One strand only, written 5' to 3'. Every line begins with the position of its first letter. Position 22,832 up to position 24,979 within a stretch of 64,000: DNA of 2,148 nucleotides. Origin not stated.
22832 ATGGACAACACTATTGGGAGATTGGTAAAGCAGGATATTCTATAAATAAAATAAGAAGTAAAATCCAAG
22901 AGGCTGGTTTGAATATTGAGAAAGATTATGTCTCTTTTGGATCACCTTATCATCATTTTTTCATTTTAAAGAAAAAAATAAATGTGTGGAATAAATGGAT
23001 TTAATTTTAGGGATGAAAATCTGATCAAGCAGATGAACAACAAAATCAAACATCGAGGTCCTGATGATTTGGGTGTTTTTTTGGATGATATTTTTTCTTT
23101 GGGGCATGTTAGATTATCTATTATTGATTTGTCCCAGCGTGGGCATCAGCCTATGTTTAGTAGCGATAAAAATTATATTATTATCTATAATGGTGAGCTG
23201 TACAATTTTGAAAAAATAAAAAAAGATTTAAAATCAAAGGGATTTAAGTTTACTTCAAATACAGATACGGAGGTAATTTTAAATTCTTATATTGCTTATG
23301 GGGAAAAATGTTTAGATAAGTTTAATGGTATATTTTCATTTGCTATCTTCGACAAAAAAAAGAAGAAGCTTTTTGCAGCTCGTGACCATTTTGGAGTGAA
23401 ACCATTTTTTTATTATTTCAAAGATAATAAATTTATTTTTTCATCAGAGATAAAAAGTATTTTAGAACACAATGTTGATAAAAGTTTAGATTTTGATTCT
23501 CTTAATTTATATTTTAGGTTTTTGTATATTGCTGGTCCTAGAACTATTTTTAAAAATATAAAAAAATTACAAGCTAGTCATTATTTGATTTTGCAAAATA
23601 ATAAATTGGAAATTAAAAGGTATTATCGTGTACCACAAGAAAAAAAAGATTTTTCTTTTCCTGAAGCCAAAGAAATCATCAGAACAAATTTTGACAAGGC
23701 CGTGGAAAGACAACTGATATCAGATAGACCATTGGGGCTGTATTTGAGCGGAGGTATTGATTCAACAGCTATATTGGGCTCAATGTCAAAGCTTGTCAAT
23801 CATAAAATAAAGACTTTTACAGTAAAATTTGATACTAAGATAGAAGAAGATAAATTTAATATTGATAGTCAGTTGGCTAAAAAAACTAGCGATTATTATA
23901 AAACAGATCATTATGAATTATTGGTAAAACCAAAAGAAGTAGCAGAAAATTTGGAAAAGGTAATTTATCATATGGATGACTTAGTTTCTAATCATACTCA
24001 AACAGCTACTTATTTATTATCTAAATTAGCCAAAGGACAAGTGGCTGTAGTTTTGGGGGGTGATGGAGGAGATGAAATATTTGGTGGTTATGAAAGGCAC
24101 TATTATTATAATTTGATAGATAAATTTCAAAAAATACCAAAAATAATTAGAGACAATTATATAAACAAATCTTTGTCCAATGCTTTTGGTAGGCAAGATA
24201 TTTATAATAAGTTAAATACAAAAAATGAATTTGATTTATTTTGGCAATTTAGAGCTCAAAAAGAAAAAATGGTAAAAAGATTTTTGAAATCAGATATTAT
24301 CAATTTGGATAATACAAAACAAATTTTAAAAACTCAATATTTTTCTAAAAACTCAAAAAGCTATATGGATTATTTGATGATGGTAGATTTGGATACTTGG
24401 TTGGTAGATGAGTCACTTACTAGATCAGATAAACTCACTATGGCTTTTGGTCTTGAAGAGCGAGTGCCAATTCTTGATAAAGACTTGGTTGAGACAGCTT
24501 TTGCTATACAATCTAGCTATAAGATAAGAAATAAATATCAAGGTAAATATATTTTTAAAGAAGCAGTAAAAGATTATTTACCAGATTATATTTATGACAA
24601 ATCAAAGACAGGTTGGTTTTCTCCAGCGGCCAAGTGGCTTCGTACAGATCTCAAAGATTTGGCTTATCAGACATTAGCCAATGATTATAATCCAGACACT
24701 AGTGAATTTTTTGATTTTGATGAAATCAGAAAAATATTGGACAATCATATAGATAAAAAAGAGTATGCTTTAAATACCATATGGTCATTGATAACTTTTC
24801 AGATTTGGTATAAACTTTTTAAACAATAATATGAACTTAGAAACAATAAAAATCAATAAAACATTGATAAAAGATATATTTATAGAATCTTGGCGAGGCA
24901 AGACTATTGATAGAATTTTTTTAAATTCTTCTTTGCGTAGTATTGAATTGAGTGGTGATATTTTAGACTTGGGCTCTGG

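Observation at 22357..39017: Six SAM methyltransferases and two AsnB-like amidotransferases in one glycan locus: predicted heavily methylated, amidated uronic-acid glycan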

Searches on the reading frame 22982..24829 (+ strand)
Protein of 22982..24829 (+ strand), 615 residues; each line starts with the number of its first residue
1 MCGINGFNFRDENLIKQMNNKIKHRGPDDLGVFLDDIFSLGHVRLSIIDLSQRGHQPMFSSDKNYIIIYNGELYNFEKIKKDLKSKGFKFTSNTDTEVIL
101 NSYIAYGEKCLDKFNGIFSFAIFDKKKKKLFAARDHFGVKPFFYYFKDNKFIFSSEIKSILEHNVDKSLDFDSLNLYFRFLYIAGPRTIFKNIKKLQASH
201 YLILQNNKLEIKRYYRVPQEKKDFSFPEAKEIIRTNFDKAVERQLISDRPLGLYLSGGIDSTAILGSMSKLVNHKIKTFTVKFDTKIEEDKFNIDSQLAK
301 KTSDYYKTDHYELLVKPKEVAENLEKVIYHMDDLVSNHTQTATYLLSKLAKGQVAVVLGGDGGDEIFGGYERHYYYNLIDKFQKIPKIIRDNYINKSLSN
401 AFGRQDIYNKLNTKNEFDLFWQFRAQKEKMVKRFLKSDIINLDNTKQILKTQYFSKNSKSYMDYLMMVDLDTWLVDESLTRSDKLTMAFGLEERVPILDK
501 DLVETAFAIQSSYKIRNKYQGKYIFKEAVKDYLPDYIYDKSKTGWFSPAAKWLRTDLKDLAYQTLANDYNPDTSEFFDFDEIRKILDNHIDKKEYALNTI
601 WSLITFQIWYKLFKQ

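Call 4: search_protein_families(library=pfam, proteins=[window:22982-24829:+], max_evalue=0.01)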
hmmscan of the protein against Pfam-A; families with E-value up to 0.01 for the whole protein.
window:22982-24829:+ (615 aa): 4 families
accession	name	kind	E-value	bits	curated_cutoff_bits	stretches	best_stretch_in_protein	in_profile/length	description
PF00733.27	Asn_synthase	-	2.1e-83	281.4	21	1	234-610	3-353/354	Asparagine synthase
PF13537.11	GATase_7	-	4.6e-44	149.8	25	1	42-161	1-122/123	Glutamine amidotransferase domain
PF13522.11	GATase_6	-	3.6e-40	137.4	27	1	27-156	1-130/130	Glutamine amidotransferase domain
PF12481.13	DUF3700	-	4.2e-05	23.6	27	1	57-168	69-183/228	Aluminium induced protein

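Call 8: search_protein_families(library=ncbifam, proteins=[window:22982-24829:+], max_evalue=0.001)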
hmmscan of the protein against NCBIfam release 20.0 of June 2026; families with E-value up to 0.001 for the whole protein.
window:22982-24829:+ (615 aa): 9 families
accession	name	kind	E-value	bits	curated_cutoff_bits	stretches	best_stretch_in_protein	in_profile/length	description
TIGR01536.1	asn_synth_AEB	equivalog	1.1e-139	466.8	267.1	1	2-544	1-516/517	asparagine synthase (glutamine-hydrolyzing)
TIGR03108.1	eps_aminotran_1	hypoth_equivalog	5.9e-131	438.2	816.9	1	1-607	1-622/628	XrtA/PEP-CTERM system amidotransferase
TIGR03104.1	trio_amidotrans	equivalog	1.6e-114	383.3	570.1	2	1-384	1-392/589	N-acetylglutaminylglutamine amidotransferase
NF006949.0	PRK09431.1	equivalog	1.1e-91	308.1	499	3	1-163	1-168/554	asparagine synthase B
NF033535.1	lass_lactam_cya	exception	1.2e-71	242.2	525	2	11-367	16-376/668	lasso peptide isopeptide bond-forming cyclase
NF033561.1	macrolact_Ik_Al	subfamily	4.4e-12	45.4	300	1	184-369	149-333/561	albusnodin/ikarugamycin family macrolactam cyclase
TIGR01134.1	purF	equivalog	5.1e-12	45.9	350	1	38-157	66-196/432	amidophosphoribosyltransferase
NF001484.0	PRK00331.1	subfamily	3.4e-11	42.2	381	1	40-163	69-201/601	isomerizing glutamine--fructose-6-phosphate transaminase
TIGR01135.1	glmS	equivalog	5.1e-11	41.8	418.05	1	52-164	81-201/607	glutamine--fructose-6-phosphate transaminase (isomerizing)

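Call 15: search_solved_structures(query=window:22982-24829:+, max_evalue=0.00001, show_alignments=2)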
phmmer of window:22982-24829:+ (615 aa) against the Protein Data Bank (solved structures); distinct sequences matched with E-value up to 0.00001: 13.
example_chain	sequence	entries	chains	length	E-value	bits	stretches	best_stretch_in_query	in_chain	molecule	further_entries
7ylz_A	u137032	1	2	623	3e-49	171.4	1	1-373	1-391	hydroxyamidotransferase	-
1ct9_A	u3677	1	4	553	3e-46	161.5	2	17-160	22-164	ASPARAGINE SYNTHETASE B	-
6gq3_A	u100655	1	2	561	1.4e-34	123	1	1-374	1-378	Asparagine synthetase [glutamine-hydrolyzing]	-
8sue_A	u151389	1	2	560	4.5e-34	121.3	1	20-374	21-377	Asparagine synthetase [glutamine-hydrolyzing]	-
9b6c_A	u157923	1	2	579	2.6e-33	118.8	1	20-374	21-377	Asparagine synthetase [glutamine-hydrolyzing]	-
1q15_A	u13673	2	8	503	3.5e-07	32.5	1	52-370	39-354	CarA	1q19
6r4i_A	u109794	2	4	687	3.1e-06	29.4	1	13-101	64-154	Glutamine--fructose-6-phosphate aminotransferase [isomerizing] 1 | Glutamine--fructose-6-phosphate-aminotransferase [isomerizing] 1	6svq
6r4h_A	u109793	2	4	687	3.1e-06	29.4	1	13-101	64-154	Glutamine--fructose-6-phosphate aminotransferase [isomerizing] 1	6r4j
7ndl_A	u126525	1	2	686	3.1e-06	29.4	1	13-101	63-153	Isoform 2 of Glutamine-fructose-6-phosphate aminotransferase [isomerizing] 1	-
6zmk_A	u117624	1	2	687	3.1e-06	29.4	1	13-101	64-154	Glutamine--fructose-6-phosphate aminotransferase [isomerizing] 1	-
6zmj_A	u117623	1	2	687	3.1e-06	29.4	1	13-101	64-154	Glutamine--fructose-6-phosphate aminotransferase [isomerizing] 1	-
6r4e_A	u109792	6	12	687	3.1e-06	29.4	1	13-101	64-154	Glutamine--fructose-6-phosphate aminotransferase [isomerizing] 1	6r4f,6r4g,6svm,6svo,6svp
6lbp_A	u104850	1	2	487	7.7e-06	28.1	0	38-157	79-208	Amidophosphoribosyltransferase 2, chloroplastic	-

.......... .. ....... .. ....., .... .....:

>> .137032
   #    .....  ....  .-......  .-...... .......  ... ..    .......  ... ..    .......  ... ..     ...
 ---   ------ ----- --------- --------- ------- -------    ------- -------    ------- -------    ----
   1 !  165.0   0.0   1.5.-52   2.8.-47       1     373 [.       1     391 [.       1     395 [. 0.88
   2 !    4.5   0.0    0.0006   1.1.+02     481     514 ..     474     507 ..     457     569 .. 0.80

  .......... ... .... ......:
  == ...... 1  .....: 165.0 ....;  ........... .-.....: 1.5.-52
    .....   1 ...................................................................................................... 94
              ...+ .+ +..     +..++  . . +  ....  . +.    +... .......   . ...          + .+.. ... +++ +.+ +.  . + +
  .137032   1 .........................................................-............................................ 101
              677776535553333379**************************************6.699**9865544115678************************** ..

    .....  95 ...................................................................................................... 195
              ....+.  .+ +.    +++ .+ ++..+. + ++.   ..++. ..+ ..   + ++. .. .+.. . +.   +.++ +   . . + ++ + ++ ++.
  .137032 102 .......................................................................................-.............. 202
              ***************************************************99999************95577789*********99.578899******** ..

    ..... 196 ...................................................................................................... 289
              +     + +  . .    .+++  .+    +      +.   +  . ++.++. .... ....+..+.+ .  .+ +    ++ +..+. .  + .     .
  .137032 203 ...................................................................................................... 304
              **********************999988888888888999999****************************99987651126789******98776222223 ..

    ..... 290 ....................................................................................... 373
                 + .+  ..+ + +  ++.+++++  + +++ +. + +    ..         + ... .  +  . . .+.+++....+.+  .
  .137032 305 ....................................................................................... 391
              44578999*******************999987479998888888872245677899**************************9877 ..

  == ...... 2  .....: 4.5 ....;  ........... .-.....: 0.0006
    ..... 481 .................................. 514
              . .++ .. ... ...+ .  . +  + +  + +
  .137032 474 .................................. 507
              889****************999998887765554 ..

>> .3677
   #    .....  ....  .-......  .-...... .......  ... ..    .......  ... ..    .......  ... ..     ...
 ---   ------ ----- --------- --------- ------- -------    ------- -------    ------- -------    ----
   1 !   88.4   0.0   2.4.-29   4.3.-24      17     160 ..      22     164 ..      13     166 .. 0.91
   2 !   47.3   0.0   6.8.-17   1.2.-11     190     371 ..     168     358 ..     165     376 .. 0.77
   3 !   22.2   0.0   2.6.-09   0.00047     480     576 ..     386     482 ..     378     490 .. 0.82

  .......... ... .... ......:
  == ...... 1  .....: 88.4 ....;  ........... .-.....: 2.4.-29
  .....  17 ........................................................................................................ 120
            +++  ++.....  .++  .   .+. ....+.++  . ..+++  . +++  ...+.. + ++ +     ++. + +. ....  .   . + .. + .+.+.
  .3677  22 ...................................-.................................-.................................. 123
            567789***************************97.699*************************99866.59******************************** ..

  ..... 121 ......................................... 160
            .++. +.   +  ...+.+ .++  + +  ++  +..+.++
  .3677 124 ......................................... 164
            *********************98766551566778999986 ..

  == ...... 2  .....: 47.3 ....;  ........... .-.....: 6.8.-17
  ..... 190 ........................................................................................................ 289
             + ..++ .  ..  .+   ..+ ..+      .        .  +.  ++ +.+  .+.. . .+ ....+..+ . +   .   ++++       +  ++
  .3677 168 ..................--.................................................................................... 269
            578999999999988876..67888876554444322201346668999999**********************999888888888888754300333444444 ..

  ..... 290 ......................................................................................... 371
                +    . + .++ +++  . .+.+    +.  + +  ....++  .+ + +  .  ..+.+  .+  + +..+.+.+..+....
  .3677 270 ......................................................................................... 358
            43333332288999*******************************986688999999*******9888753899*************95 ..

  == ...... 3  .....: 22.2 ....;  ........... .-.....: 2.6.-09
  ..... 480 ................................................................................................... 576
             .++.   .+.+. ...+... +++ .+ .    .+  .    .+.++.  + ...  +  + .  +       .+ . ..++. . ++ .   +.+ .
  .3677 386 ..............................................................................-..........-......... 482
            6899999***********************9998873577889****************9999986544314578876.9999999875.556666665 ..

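Call 18: find_homologous_proteins(query=window:22982-24829:+, max_evalue=1e-30)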
Query window:22982-24829:+ (615 aa): 7995 proteins with E <= 1e-30 among 8000 candidates; the best 120 are listed.
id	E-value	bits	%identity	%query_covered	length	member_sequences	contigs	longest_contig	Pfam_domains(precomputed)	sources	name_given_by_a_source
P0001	0.0e+0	1380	100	100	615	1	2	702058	PF00733.28,PF13522.12,PF13537.12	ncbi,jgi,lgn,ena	ncbi:MAG: asparagine synthase (glutamine-hydrolyzing) [Patescibacteria group bacterium]|jgi:asparagi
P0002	5.2e-296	1001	72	100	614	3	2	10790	PF00733.28,PF13522.12,PF13537.12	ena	-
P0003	6.4e-291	984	70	100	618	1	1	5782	PF00733.28,PF13522.12,PF13537.12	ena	-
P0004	2.0e-290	983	71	100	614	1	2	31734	PF00733.28,PF13522.12,PF13537.12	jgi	-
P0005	7.1e-290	981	70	100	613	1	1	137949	PF00733.28,PF13522.12,PF13537.12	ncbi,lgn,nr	ncbi:MAG: asparagine synthase (glutamine-hydrolyzing) [Patescibacteria group bacterium]|nr:asparagin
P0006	7.9e-289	978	71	99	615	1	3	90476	PF00733.28,PF13522.12,PF13537.12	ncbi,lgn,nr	ncbi:MAG: asparagine synthase (glutamine-hydrolyzing) [Patescibacteria group bacterium]|nr:asparagin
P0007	8.7e-289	977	69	100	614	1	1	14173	PF00733.28,PF13522.12,PF13537.12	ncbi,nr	ncbi:asparagine synthase (glutamine-hydrolyzing) [bacterium]|nr:asparagine synthase (glutamine-hydro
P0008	1.9e-285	966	69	100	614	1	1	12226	PF00733.28,PF13522.12,PF13537.12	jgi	-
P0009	2.1e-285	966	70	100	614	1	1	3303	PF00733.28,PF13522.12,PF13537.12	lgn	-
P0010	1.3e-283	960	69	100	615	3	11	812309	PF00733.28,PF13522.12,PF13537.12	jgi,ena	jgi:asparagine synthase (glutamine-hydrolysing)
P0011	2.0e-281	953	69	100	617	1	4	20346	PF00733.28,PF13522.12,PF13537.12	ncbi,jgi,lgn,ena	-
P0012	4.2e-281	952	67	100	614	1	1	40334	PF00733.28,PF13522.12,PF13537.12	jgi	jgi:asparagine synthase (glutamine-hydrolysing)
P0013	3.1e-279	946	68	100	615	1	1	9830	PF00733.28,PF13522.12,PF13537.12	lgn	-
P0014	8.2e-275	931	67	99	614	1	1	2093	PF00733.28,PF13522.12,PF13537.12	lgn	-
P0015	8.6e-270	915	64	100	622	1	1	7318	PF00733.28,PF13522.12,PF13537.12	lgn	-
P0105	3.5e-200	685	51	100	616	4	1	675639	PF12481.14,PF00733.28,PF13522.12,PF13537.12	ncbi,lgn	ncbi:MAG: asparagine synthase (glutamine-hydrolyzing) [Candidatus Nealsonbacteria bacterium]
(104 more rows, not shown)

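Call 20: find_encoding_contigs(protein=P0010, flank=10000, max_places=2)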
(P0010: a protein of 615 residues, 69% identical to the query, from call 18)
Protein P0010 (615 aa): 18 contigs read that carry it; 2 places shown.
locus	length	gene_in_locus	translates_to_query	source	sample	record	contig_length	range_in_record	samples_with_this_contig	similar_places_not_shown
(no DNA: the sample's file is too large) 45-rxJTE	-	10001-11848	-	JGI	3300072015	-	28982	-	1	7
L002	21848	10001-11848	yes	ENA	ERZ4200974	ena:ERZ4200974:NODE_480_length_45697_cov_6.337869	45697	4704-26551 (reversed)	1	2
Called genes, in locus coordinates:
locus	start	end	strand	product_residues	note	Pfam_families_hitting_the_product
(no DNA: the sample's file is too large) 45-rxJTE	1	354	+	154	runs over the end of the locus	?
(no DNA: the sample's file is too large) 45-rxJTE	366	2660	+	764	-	PF04932:Wzy_C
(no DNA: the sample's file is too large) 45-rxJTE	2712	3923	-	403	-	PF13477:Glyco_trans_4_2 (weak), PF13439:Glyco_transf_4, PF13579:Glyco_trans_4_4 (weak), PF00534:Glycos_transf_1, PF13692:Glyco_trans_1_4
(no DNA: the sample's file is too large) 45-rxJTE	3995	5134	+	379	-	PF13439:Glyco_transf_4, PF20706:GT4-conflict (weak), PF00534:Glycos_transf_1, PF13692:Glyco_trans_1_4, PF13524:Glyco_trans_1_2 (weak)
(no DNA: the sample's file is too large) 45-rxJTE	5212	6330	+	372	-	PF13439:Glyco_transf_4, PF13579:Glyco_trans_4_4 (faint), PF00534:Glycos_transf_1, PF13692:Glyco_trans_1_4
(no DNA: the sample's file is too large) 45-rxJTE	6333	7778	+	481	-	PF02310:B12-binding, PF04055:Radical_SAM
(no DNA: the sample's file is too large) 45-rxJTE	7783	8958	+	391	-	PF13439:Glyco_transf_4, PF13579:Glyco_trans_4_4 (weak), PF00534:Glycos_transf_1, PF13692:Glyco_trans_1_4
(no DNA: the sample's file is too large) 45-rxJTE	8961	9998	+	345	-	PF00534:Glycos_transf_1, PF13692:Glyco_trans_1_4, PF13524:Glyco_trans_1_2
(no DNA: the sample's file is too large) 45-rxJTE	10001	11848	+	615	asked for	PF13522:GATase_6, PF13537:GATase_7, PF00733:Asn_synthase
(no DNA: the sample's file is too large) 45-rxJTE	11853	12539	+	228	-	PF13489:Methyltransf_23, PF08241:Methyltransf_11, PF13649:Methyltransf_25 (weak), PF08242:Methyltransf_12 (weak), PF13847:Methyltransf_31 (weak)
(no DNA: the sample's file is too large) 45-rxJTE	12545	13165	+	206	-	PF13489:Methyltransf_23, PF13649:Methyltransf_25 (faint), PF08241:Methyltransf_11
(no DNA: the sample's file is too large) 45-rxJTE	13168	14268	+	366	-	PF00534:Glycos_transf_1, PF13692:Glyco_trans_1_4, PF13524:Glyco_trans_1_2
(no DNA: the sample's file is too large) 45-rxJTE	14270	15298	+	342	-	PF01209:Ubie_methyltran, PF03848:TehB, PF02353:CMAS, PF13489:Methyltransf_23, PF13847:Methyltransf_31, PF08241:Methyltransf_11, PF08242:Methyltransf_12, PF13649:Methyltransf_25, +1 more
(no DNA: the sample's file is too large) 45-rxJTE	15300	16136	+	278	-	-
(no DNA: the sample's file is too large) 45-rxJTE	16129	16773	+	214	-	PF01209:Ubie_methyltran, PF03141:Methyltransf_29 (weak), PF05219:DREV, PF13489:Methyltransf_23, PF13847:Methyltransf_31, PF08241:Methyltransf_11, PF08242:Methyltransf_12, PF13649:Methyltransf_25, +3 more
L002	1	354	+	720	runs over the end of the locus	PF04932:Wzy_C, PF13414:TPR_11 (faint), PF13424:TPR_12 (faint), PF13431:TPR_17 (faint), PF25060:ARM_TT21_2nd (weak), PF14559:TPR_19 (weak), PF00515:TPR_1 (weak), PF13181:TPR_8 (weak), +3 more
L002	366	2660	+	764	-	PF04932:Wzy_C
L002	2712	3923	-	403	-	PF13477:Glyco_trans_4_2 (weak), PF13439:Glyco_transf_4, PF13579:Glyco_trans_4_4 (weak), PF00534:Glycos_transf_1, PF13692:Glyco_trans_1_4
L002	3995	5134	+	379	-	PF13439:Glyco_transf_4, PF20706:GT4-conflict (weak), PF00534:Glycos_transf_1, PF13692:Glyco_trans_1_4, PF13524:Glyco_trans_1_2 (weak)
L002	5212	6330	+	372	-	PF13439:Glyco_transf_4, PF13579:Glyco_trans_4_4 (faint), PF00534:Glycos_transf_1, PF13692:Glyco_trans_1_4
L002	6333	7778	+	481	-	PF02310:B12-binding, PF04055:Radical_SAM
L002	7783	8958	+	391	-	PF13439:Glyco_transf_4, PF13579:Glyco_trans_4_4 (weak), PF00534:Glycos_transf_1, PF13692:Glyco_trans_1_4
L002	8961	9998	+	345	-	PF00534:Glycos_transf_1, PF13692:Glyco_trans_1_4, PF13524:Glyco_trans_1_2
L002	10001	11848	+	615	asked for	PF13522:GATase_6, PF13537:GATase_7, PF00733:Asn_synthase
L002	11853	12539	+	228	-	PF13489:Methyltransf_23, PF08241:Methyltransf_11, PF13649:Methyltransf_25 (weak), PF08242:Methyltransf_12 (weak), PF13847:Methyltransf_31 (weak)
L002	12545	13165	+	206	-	PF13489:Methyltransf_23, PF13649:Methyltransf_25 (faint), PF08241:Methyltransf_11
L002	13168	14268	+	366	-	PF00534:Glycos_transf_1, PF13692:Glyco_trans_1_4, PF13524:Glyco_trans_1_2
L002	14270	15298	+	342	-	PF01209:Ubie_methyltran, PF03848:TehB, PF02353:CMAS, PF13489:Methyltransf_23, PF13847:Methyltransf_31, PF08241:Methyltransf_11, PF08242:Methyltransf_12, PF13649:Methyltransf_25, +1 more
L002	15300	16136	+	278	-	-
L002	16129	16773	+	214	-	PF01209:Ubie_methyltran, PF03141:Methyltransf_29 (weak), PF05219:DREV, PF13489:Methyltransf_23, PF13847:Methyltransf_31, PF08241:Methyltransf_11, PF08242:Methyltransf_12, PF13649:Methyltransf_25, +3 more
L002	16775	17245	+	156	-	PF25084:LbH_EIF2B (weak), PF00132:Hexapep, PF14602:Hexapep_2 (weak)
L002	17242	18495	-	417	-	PF01943:Polysacc_synt, PF13440:Polysacc_synt_3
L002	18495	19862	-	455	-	PF13727:CoA_binding_3 (weak), PF02397:Bac_transf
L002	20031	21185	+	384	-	-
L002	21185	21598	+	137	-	PF01584:CheW (weak)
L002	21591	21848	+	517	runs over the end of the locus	PF01627:Hpt, PF02518:HATPase_c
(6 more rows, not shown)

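Call 21: find_encoding_contigs(protein=P0105, flank=10000, max_places=2)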
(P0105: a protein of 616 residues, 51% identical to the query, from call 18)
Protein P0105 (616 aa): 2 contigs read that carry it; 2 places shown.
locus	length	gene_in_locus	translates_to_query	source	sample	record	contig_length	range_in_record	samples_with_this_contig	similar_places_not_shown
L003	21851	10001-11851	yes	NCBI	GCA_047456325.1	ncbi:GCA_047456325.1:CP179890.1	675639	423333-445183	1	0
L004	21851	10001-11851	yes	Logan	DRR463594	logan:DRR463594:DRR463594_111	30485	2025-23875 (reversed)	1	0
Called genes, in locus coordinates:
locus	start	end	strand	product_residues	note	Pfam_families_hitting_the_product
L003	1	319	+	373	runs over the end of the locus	PF13439:Glyco_transf_4, PF13579:Glyco_trans_4_4, PF20706:GT4-conflict, PF00534:Glycos_transf_1, PF13692:Glyco_trans_1_4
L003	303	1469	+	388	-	PF13439:Glyco_transf_4, PF13579:Glyco_trans_4_4, PF20706:GT4-conflict, PF00534:Glycos_transf_1, PF13692:Glyco_trans_1_4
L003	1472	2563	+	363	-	PF20706:GT4-conflict (weak), PF00534:Glycos_transf_1, PF13692:Glyco_trans_1_4, PF13524:Glyco_trans_1_2 (weak)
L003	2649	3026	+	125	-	PF10639:TMEM234 (weak), PF00893:Multi_Drug_Res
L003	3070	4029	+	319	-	PF01522:Polysacc_deac_1, PF22537:WbmS-like (faint)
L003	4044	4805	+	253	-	PF13489:Methyltransf_23, PF01209:Ubie_methyltran, PF01728:FtsJ (weak), PF07021:MetW (weak), PF08241:Methyltransf_11, PF08242:Methyltransf_12, PF13649:Methyltransf_25, PF13847:Methyltransf_31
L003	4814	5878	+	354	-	PF00534:Glycos_transf_1, PF13692:Glyco_trans_1_4, PF13524:Glyco_trans_1_2 (weak)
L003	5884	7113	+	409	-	PF13692:Glyco_trans_1_4, PF00534:Glycos_transf_1 (weak), PF13524:Glyco_trans_1_2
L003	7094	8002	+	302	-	PF04055:Radical_SAM, PF13186:SPASM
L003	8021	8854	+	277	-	PF02475:TRM5-TYW2_MTfase (faint), PF05050:Methyltransf_21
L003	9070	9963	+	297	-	PF04055:Radical_SAM, PF13186:SPASM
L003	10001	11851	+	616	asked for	PF13522:GATase_6, PF13537:GATase_7, PF12481:DUF3700 (weak), PF00733:Asn_synthase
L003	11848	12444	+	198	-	PF13489:Methyltransf_23, PF13847:Methyltransf_31, PF08241:Methyltransf_11, PF08242:Methyltransf_12, PF13649:Methyltransf_25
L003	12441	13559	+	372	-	PF00534:Glycos_transf_1, PF13692:Glyco_trans_1_4, PF13524:Glyco_trans_1_2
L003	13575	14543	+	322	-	PF01370:Epimerase, PF02719:Polysacc_synt_2 (weak), PF04321:RmlD_sub_bind (weak), PF07993:NAD_binding_4 (faint), PF16363:GDP_Man_Dehyd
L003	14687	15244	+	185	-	PF05148:Methyltransf_8 (weak), PF13489:Methyltransf_23 (weak), PF08241:Methyltransf_11, PF13649:Methyltransf_25 (weak), PF13847:Methyltransf_31 (weak)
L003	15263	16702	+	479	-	PF02310:B12-binding, PF04055:Radical_SAM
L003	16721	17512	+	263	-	PF01066:CDP-OH_P_transf (faint)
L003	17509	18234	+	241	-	PF00483:NTP_transferase, PF01128:IspD (weak), PF12804:NTP_transf_3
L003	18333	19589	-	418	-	PF01943:Polysacc_synt, PF13440:Polysacc_synt_3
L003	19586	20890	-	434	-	PF02397:Bac_transf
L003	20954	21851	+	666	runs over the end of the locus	PF04932:Wzy_C, PF00515:TPR_1 (faint), PF13181:TPR_8 (faint), PF14559:TPR_19 (faint), PF21033:RMD1-3 (faint), PF07719:TPR_2 (faint), PF13431:TPR_17 (faint), PF13414:TPR_11 (faint)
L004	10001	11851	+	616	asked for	PF13522:GATase_6, PF13537:GATase_7, PF12481:DUF3700 (weak), PF00733:Asn_synthase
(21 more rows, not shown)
